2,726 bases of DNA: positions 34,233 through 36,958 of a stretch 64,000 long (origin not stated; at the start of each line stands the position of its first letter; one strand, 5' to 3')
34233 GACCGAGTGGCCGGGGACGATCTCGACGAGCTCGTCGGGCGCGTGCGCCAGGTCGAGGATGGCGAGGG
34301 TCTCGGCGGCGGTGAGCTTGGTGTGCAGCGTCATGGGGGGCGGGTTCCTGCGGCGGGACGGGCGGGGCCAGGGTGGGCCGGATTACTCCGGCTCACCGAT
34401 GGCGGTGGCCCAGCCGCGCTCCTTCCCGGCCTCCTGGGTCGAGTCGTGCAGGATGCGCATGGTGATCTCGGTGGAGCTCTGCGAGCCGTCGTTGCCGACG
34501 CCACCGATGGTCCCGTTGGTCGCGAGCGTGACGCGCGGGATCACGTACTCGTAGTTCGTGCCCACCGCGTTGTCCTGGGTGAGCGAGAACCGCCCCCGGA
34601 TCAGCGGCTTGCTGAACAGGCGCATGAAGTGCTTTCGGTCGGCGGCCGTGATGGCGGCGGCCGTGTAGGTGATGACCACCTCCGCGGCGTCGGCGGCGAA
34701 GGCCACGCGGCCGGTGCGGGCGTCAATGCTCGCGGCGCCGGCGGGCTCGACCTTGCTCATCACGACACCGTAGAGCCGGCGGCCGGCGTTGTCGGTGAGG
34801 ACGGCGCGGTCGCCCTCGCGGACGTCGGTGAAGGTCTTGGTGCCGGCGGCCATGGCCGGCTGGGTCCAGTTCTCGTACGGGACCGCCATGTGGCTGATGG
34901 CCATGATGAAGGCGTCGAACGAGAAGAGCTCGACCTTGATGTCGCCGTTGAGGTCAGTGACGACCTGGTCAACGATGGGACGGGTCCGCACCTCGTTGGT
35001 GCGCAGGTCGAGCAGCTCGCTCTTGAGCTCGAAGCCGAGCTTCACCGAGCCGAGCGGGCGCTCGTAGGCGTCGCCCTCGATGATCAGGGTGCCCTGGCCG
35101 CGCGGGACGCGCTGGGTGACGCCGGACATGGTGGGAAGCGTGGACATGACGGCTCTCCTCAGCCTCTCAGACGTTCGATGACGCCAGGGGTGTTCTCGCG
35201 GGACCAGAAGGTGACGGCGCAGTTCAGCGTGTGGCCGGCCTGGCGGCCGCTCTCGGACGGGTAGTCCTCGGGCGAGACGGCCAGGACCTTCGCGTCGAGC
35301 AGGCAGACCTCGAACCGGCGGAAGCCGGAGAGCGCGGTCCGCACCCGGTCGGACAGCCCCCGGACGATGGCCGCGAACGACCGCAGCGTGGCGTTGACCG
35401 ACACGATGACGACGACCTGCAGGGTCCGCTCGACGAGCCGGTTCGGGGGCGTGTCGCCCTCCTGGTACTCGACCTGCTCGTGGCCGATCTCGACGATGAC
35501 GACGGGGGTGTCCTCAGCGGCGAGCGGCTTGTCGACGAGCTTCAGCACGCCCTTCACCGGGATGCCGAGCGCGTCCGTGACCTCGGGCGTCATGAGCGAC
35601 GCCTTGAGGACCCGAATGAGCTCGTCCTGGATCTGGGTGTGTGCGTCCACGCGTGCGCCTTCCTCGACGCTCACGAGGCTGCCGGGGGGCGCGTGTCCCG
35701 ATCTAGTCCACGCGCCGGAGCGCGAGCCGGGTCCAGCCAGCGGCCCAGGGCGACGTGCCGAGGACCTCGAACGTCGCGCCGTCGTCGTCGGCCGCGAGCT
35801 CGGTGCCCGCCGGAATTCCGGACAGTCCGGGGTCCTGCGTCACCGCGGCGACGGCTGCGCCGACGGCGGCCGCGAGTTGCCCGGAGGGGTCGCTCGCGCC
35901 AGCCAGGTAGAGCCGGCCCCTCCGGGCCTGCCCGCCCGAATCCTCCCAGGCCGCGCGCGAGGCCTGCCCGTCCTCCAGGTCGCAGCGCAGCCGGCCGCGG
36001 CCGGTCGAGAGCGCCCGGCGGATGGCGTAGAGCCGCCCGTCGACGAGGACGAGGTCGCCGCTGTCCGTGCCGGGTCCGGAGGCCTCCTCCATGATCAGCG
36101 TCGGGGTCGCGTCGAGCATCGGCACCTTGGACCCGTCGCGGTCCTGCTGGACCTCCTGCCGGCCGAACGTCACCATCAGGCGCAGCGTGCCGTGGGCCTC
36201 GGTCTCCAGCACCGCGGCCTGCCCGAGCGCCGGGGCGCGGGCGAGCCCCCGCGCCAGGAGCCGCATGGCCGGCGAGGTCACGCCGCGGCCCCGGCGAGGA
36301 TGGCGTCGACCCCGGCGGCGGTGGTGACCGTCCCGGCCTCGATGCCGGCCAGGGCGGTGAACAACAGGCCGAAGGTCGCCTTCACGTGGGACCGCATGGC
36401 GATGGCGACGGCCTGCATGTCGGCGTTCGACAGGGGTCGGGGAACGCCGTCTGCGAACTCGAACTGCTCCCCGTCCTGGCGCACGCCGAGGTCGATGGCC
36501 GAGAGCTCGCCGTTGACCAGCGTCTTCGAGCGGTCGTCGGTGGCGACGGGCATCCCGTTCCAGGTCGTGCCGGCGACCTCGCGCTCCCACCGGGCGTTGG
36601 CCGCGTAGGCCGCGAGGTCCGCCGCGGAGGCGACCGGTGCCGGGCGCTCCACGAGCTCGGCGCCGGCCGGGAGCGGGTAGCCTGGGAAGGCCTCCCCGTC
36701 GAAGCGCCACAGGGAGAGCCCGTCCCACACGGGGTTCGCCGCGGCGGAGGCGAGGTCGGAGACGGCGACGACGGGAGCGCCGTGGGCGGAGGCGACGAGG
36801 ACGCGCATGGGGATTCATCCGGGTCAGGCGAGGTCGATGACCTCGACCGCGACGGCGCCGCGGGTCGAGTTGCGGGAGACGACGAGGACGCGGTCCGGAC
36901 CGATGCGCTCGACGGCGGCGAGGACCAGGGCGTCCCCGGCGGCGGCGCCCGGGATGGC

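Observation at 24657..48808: Six fixed-geometry copies of an undescribed late-promoter motif, one hidden inside terL, two predicting leaderless mRNAs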

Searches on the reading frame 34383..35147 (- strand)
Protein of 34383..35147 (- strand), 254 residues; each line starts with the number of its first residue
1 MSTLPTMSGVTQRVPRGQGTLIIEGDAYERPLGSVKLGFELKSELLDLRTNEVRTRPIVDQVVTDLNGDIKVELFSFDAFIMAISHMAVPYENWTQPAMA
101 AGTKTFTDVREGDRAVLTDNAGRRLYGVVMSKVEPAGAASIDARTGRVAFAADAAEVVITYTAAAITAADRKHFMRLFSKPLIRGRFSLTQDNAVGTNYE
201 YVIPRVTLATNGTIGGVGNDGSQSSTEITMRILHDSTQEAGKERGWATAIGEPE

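Call 15: search_protein_families(library=phrogs, proteins=[window:34383-35147:-], max_evalue=0.001)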
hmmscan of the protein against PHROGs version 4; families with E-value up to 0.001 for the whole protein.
window:34383-35147:- (254 aa): 1 family
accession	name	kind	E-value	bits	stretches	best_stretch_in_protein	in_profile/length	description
phrog_807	-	tail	1.3e-06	29.1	1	36-241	37-243/256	major tail protein with Ig-like domain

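Call 16: search_protein_families(library=pfam, proteins=[window:34383-35147:-], max_evalue=0.01)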
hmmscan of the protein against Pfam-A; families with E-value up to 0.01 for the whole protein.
window:34383-35147:- (254 aa): 0 families

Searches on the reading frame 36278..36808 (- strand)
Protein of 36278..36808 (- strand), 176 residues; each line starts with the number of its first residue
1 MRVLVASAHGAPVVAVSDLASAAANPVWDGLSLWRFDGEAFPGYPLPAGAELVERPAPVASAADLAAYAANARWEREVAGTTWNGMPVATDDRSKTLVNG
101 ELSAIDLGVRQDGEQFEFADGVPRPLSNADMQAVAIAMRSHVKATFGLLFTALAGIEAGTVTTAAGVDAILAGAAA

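Call 11: search_protein_families(library=pfam, proteins=[window:36278-36808:-], max_evalue=0.01)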
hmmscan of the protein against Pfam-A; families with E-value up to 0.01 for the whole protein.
window:36278-36808:- (176 aa): 1 family
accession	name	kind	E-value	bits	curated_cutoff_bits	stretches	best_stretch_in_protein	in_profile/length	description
PF14301.12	DUF4376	-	8.9e-12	45.9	25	1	63-168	4-103/106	Domain of unknown function (DUF4376)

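Call 12: search_protein_families(library=phrogs, proteins=[window:36278-36808:-], max_evalue=0.001)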
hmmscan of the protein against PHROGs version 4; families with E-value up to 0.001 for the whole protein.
window:36278-36808:- (176 aa): 1 family
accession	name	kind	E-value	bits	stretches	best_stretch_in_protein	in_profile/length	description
phrog_10508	-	tail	8.3e-11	43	1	63-162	52-149/159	tail fiber protein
